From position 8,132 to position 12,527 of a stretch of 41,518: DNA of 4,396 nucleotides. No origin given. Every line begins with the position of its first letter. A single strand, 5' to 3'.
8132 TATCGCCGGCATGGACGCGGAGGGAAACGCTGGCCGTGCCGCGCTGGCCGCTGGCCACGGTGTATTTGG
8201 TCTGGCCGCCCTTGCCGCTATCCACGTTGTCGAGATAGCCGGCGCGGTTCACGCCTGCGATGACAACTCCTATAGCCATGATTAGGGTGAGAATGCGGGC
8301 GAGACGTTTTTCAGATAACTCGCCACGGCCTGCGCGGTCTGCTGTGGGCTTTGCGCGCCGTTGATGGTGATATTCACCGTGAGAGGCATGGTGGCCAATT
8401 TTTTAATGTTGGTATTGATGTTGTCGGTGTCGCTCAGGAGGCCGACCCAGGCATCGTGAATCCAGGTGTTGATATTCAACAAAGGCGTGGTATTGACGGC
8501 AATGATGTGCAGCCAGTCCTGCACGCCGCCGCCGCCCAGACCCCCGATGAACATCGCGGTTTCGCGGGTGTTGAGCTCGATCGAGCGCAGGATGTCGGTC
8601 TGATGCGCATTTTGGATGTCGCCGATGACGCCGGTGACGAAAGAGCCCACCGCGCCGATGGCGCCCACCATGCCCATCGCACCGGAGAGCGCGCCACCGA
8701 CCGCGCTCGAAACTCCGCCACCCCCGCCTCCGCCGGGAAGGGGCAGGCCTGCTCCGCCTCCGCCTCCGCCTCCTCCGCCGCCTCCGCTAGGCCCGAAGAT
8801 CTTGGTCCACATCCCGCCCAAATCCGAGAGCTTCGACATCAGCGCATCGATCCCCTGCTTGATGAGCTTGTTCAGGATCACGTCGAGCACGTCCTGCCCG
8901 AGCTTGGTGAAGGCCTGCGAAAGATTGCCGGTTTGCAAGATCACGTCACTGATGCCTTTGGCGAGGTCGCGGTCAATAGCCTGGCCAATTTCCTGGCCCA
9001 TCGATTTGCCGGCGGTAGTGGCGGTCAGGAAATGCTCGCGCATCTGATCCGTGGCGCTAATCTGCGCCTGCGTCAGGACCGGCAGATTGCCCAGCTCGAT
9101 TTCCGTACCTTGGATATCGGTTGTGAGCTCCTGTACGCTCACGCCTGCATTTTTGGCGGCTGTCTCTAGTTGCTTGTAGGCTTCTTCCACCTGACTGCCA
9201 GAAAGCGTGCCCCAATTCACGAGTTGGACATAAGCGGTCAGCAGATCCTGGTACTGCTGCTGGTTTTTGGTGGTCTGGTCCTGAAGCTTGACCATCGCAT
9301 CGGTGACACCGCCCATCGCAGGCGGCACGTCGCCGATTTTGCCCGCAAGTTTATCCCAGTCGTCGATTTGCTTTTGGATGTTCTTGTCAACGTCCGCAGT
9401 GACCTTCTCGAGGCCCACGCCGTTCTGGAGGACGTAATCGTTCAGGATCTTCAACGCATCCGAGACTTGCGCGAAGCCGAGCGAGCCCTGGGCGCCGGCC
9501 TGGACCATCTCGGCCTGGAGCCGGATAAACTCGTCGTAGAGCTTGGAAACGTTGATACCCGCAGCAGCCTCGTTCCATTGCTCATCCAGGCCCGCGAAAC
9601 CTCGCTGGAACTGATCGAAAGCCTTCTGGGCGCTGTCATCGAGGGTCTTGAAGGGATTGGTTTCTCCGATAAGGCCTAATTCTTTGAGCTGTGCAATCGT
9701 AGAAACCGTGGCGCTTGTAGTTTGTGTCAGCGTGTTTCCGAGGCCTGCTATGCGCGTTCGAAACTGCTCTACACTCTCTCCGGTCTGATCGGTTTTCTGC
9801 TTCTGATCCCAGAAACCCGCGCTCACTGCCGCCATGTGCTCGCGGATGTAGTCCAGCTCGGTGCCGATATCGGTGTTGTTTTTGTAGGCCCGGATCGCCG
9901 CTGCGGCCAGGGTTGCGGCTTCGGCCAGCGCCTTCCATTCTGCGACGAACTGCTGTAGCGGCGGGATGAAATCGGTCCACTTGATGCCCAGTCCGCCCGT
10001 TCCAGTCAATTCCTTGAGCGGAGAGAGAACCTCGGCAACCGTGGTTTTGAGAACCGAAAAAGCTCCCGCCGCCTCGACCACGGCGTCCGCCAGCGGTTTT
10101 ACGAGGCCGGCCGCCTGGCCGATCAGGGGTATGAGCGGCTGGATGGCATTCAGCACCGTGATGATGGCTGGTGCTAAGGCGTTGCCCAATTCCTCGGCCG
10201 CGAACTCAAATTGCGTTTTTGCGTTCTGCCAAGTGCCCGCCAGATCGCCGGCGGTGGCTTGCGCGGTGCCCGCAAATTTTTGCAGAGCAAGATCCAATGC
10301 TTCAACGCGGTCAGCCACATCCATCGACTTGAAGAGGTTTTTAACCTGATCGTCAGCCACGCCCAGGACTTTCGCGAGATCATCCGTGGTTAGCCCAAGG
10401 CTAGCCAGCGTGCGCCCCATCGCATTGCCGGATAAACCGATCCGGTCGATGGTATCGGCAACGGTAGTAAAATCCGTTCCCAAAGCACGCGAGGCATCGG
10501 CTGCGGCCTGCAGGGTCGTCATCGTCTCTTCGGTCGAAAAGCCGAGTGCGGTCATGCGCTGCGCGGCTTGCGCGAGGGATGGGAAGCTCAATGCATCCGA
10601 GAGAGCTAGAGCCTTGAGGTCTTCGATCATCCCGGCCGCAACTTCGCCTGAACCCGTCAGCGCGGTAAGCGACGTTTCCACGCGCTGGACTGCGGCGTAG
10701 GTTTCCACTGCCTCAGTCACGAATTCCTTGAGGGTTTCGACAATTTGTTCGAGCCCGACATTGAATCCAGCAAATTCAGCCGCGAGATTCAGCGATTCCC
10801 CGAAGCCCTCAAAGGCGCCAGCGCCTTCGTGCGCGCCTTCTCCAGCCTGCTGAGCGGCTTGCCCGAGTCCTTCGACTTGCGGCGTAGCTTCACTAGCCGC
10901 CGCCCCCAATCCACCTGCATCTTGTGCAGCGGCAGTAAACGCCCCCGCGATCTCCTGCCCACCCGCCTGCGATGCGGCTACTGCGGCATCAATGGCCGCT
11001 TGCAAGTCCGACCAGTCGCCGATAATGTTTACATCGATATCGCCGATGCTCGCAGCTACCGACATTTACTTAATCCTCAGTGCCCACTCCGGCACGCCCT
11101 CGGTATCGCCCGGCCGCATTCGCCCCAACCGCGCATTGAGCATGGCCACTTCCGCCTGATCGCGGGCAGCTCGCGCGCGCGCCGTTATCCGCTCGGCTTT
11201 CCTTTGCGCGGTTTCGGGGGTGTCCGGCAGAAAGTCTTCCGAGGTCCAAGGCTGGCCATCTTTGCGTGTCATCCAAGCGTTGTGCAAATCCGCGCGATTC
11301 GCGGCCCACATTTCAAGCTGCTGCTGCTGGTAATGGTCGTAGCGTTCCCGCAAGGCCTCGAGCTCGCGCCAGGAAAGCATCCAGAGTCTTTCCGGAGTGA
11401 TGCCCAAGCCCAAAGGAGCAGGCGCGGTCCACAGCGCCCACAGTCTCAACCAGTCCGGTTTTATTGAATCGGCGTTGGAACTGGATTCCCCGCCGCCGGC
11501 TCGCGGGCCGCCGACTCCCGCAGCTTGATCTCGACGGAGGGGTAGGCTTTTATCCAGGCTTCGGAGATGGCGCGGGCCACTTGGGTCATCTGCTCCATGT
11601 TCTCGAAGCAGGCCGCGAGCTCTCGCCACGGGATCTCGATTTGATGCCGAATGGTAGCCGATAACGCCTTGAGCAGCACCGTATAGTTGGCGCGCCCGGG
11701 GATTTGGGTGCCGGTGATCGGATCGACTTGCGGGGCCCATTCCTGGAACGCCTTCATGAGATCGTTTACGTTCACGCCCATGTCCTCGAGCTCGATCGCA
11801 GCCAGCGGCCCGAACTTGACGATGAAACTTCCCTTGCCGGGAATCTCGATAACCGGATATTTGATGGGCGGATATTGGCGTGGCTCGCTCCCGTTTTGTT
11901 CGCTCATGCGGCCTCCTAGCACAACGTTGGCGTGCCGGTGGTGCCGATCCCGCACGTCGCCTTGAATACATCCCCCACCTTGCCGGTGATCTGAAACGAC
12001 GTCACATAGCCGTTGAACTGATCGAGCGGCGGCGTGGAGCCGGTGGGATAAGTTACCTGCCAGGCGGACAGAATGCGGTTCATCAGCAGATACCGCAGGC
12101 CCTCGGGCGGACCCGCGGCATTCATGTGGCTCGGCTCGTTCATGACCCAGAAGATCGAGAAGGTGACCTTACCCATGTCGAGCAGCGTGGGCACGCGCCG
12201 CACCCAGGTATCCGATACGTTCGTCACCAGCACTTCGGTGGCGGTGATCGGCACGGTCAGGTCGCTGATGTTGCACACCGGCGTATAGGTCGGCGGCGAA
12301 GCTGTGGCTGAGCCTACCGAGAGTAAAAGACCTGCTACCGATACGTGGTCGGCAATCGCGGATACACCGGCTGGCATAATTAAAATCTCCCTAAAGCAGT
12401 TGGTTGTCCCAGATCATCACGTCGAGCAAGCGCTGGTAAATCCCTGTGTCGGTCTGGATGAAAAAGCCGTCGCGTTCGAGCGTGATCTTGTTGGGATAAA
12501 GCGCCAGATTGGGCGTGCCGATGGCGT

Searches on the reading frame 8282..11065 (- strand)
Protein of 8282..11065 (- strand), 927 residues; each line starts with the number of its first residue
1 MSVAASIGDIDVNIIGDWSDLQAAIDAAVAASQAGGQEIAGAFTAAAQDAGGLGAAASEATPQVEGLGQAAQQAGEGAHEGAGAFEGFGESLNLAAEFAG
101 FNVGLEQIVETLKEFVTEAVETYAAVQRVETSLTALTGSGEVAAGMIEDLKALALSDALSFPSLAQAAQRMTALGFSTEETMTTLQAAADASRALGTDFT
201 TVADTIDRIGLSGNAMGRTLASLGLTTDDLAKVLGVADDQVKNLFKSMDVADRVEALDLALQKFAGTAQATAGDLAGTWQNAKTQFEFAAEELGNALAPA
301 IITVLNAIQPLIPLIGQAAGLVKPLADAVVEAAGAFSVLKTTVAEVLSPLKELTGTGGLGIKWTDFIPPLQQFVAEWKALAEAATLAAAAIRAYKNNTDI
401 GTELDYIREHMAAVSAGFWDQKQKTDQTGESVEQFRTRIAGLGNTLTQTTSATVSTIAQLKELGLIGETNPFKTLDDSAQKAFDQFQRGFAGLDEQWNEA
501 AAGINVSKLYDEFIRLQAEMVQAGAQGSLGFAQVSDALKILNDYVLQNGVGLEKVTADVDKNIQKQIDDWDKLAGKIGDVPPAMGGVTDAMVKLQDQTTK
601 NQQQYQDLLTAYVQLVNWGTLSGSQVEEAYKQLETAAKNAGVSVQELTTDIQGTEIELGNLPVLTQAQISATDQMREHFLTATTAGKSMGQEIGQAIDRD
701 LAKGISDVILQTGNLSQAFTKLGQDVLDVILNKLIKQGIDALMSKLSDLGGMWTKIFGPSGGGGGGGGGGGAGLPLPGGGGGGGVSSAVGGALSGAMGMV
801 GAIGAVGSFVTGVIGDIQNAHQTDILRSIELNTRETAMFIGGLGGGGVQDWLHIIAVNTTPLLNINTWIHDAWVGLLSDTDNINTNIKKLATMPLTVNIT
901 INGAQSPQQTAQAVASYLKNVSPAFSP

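Call 31: search_protein_families(library=phrogs, proteins=[window:8282-11065:-], max_evalue=0.001)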
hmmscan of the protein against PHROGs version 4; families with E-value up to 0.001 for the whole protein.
window:8282-11065:- (927 aa): 2 families
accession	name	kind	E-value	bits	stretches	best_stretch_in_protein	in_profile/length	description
phrog_991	-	tail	1.5e-10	40.3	1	111-578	362-779/1966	tail length tape measure protein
phrog_4704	-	tail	0.00087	19.1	0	382-652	4-180/625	tail length tape measure protein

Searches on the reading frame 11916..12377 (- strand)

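Call 96: search_protein_families(library=pfam, proteins=[window:11916-12377:-], max_evalue=0.01)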
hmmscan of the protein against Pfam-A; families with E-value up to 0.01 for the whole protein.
window:11916-12377:- (153 aa): 2 families
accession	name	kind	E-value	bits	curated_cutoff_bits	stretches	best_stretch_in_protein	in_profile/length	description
PF16461.11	Phage_TTP_12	-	0.00088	19.6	26.1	1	31-152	19-134/135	Lambda phage tail tube protein, TTP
PF16460.11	Phage_TTP_11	-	0.0051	17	28.4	0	120-151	118-149/154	Phage tail tube, TTP, lambda-like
